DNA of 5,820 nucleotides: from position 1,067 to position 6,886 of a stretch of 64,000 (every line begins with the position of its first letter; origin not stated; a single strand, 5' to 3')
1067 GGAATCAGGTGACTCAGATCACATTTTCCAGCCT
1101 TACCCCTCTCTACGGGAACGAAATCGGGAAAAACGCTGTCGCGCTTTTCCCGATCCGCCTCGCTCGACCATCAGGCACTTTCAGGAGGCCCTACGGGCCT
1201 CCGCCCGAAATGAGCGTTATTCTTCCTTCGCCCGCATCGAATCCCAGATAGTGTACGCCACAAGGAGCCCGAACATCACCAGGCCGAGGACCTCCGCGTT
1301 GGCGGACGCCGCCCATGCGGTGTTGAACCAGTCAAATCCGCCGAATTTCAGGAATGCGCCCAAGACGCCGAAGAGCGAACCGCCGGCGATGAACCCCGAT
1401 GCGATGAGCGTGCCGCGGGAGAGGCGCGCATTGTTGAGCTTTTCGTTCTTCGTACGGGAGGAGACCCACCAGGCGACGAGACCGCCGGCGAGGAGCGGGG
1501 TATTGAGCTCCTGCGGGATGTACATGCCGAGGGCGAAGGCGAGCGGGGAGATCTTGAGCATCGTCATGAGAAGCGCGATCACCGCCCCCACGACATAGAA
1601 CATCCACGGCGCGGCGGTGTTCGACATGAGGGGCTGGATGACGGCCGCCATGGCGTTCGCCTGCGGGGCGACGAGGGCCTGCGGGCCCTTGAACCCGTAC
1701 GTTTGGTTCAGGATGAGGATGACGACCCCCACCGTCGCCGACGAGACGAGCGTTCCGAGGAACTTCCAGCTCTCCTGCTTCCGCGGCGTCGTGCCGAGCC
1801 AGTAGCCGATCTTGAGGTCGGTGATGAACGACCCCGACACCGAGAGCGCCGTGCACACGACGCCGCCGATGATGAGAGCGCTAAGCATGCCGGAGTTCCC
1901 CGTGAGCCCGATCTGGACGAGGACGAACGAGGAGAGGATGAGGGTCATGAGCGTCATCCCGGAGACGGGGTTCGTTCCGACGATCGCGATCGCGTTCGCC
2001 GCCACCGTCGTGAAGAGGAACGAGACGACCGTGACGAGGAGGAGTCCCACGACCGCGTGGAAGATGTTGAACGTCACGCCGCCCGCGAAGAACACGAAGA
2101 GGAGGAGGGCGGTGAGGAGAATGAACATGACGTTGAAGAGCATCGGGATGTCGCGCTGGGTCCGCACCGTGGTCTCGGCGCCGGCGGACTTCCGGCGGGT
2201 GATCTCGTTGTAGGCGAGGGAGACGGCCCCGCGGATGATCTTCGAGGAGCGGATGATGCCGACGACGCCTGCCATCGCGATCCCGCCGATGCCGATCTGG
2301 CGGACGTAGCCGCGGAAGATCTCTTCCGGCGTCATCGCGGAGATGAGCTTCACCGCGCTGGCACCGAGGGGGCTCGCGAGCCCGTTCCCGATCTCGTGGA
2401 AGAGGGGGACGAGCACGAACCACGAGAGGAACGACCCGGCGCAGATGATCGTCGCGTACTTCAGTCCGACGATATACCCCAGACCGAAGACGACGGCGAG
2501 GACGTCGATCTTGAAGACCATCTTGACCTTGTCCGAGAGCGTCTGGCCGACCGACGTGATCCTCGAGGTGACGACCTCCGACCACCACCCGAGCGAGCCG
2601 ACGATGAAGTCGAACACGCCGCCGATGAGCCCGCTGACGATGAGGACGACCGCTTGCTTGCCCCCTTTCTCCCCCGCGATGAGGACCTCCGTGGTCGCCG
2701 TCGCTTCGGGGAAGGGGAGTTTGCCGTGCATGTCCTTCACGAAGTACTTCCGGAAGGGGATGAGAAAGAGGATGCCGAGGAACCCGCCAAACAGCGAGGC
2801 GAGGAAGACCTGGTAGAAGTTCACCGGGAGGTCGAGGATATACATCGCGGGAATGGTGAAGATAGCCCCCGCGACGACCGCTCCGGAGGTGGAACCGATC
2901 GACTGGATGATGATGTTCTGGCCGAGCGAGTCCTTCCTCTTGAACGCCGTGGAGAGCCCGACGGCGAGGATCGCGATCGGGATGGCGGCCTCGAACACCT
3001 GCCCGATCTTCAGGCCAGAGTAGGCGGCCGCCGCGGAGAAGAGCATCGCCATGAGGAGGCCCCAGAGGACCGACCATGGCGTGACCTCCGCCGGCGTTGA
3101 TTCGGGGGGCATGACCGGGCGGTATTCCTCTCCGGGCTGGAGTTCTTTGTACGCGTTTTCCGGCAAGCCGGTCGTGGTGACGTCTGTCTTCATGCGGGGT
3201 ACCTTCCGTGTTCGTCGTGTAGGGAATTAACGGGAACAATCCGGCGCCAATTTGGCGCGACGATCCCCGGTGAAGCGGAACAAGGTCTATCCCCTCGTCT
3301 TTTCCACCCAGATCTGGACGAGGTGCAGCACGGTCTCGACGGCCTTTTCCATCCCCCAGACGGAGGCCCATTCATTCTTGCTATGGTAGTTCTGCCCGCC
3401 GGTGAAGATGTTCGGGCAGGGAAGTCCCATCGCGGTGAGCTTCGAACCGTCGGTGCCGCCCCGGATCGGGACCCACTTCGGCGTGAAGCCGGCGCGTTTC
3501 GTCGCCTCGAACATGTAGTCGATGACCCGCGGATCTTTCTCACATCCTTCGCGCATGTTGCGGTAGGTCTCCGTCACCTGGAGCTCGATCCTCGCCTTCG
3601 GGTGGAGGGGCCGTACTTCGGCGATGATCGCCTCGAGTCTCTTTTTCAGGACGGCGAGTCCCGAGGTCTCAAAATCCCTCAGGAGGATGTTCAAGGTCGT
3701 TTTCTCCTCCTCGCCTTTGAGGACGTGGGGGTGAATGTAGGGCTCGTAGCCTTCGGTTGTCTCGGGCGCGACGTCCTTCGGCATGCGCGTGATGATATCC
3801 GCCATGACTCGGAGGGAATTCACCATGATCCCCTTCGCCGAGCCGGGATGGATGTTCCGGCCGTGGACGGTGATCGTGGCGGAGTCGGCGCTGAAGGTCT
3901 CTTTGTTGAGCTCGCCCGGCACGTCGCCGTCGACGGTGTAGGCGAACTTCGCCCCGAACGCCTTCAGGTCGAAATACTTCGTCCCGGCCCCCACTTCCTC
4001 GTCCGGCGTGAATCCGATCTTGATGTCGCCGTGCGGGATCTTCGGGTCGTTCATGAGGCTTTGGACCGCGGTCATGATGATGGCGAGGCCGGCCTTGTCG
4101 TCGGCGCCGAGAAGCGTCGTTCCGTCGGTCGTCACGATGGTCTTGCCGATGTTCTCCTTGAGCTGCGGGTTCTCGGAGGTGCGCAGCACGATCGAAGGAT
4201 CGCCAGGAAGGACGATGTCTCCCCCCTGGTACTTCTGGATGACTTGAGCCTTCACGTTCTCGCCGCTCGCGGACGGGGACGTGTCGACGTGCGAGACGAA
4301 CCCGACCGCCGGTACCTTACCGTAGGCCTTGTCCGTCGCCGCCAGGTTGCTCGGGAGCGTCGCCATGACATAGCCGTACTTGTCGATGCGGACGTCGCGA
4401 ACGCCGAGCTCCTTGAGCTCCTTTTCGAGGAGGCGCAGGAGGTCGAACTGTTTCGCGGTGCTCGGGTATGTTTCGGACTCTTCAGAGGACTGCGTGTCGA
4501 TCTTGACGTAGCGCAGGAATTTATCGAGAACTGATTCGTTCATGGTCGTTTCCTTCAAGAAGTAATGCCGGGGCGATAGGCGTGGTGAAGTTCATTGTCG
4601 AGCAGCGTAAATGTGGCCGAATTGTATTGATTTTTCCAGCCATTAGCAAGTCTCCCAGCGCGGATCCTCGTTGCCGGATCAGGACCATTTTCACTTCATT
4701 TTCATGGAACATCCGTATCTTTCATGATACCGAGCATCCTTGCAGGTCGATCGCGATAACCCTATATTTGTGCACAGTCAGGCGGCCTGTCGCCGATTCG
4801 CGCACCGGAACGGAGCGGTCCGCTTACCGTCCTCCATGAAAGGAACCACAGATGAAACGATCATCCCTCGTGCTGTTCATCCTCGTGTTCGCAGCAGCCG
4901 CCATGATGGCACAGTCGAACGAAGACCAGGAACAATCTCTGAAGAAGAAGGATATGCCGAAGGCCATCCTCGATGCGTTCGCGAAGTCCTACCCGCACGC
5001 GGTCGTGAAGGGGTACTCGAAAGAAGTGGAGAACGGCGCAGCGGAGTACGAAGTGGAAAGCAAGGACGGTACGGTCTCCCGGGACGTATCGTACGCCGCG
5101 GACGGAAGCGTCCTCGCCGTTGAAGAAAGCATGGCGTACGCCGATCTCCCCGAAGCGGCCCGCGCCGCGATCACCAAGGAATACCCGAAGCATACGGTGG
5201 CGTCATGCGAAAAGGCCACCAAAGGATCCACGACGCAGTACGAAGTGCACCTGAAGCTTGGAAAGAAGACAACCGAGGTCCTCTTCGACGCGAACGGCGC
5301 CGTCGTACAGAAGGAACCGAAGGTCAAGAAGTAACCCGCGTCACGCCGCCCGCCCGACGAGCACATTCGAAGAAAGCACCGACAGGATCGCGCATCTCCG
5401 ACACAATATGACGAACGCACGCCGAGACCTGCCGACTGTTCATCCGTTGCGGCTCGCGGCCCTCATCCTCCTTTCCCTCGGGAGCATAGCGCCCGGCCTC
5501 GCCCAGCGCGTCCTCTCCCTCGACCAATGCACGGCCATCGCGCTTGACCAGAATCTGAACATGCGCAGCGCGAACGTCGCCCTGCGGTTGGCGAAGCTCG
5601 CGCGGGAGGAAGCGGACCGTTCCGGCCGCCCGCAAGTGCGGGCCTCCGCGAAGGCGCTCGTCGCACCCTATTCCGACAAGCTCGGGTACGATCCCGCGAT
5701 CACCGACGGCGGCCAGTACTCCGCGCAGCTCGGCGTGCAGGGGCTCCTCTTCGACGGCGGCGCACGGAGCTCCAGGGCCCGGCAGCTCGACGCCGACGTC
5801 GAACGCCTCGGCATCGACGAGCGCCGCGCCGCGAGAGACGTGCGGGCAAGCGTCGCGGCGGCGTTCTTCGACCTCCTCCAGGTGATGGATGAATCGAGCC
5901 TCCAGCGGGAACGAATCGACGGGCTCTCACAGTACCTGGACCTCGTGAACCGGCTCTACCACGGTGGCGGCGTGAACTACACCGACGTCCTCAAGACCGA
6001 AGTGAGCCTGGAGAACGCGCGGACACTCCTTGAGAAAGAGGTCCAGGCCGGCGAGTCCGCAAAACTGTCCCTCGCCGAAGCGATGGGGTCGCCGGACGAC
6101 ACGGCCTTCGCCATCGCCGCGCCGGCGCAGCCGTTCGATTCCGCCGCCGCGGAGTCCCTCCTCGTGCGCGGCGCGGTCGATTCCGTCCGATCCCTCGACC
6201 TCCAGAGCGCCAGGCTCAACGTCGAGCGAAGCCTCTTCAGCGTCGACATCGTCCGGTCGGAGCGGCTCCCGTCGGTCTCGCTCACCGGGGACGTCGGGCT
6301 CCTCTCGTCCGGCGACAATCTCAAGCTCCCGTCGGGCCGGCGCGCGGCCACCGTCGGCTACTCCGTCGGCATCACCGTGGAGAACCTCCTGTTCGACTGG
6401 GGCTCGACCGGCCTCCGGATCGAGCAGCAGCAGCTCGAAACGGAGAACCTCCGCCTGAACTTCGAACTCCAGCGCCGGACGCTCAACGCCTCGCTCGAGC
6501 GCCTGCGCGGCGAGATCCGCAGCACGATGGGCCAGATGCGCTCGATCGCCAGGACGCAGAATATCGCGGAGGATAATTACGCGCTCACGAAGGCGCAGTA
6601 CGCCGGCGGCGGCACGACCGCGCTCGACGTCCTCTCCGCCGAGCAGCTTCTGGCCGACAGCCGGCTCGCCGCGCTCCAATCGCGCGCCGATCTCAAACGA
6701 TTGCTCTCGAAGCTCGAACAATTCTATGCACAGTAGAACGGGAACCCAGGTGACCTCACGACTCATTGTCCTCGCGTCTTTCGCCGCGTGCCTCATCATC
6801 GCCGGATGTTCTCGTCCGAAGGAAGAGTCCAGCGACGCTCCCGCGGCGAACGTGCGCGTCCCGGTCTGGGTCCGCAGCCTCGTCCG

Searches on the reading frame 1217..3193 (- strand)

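Call 82: search_protein_families(library=pfam, proteins=[window:1217-3193:-], max_evalue=0.00001)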
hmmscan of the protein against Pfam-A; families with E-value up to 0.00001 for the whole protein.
window:1217-3193:- (658 aa): 1 family
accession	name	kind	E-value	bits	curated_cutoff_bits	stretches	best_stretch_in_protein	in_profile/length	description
PF03169.20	OPT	-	4.4e-105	353.1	25.8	1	36-615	1-622/623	OPT oligopeptide transporter protein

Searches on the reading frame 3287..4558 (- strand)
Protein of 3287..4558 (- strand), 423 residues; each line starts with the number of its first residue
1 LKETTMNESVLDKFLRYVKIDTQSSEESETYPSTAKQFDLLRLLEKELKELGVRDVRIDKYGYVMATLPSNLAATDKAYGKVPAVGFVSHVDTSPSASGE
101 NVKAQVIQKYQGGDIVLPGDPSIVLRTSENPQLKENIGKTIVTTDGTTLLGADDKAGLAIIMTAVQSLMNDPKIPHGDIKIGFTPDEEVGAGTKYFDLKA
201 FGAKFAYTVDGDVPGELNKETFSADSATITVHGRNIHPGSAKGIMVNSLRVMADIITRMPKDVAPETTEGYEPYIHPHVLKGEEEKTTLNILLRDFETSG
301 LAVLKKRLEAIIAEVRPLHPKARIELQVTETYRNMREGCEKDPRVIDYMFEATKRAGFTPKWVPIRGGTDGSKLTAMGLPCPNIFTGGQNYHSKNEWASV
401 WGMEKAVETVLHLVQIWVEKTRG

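Call 82: search_protein_families(library=pfam, proteins=[window:3287-4558:-], max_evalue=0.00001)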
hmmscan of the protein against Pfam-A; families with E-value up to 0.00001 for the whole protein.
window:3287-4558:- (423 aa): 2 families
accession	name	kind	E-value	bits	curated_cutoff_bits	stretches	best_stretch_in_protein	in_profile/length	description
PF01546.33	Peptidase_M20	-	1.8e-15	57.8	24.6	1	152-415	34-205/206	Peptidase family M20/M25/M40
PF07687.19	M20_dimer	-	8.9e-09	35.7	21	1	221-279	3-66/107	Peptidase dimerisation domain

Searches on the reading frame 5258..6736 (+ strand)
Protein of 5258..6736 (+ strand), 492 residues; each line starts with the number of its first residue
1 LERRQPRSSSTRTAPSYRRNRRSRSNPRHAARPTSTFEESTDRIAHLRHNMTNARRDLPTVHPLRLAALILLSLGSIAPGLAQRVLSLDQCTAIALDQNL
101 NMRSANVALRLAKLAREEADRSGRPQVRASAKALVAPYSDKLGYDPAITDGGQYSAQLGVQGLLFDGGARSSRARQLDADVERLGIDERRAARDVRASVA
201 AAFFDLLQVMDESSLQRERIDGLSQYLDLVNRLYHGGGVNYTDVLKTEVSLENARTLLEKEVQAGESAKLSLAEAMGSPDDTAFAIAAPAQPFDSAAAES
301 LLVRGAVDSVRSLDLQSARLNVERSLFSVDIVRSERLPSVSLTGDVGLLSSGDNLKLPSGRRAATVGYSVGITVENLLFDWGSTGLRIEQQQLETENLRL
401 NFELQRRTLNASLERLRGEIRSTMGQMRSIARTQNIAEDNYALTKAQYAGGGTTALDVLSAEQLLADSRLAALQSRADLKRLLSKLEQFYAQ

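Call 82: search_protein_families(library=pfam, proteins=[window:5258-6736:+], max_evalue=0.00001)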
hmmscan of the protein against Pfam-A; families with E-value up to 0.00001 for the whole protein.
window:5258-6736:+ (492 aa): 1 family
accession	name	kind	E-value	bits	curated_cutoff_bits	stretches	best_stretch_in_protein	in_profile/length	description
PF02321.23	OEP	-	5.1e-40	137.7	22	2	312-489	12-185/187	Outer membrane efflux protein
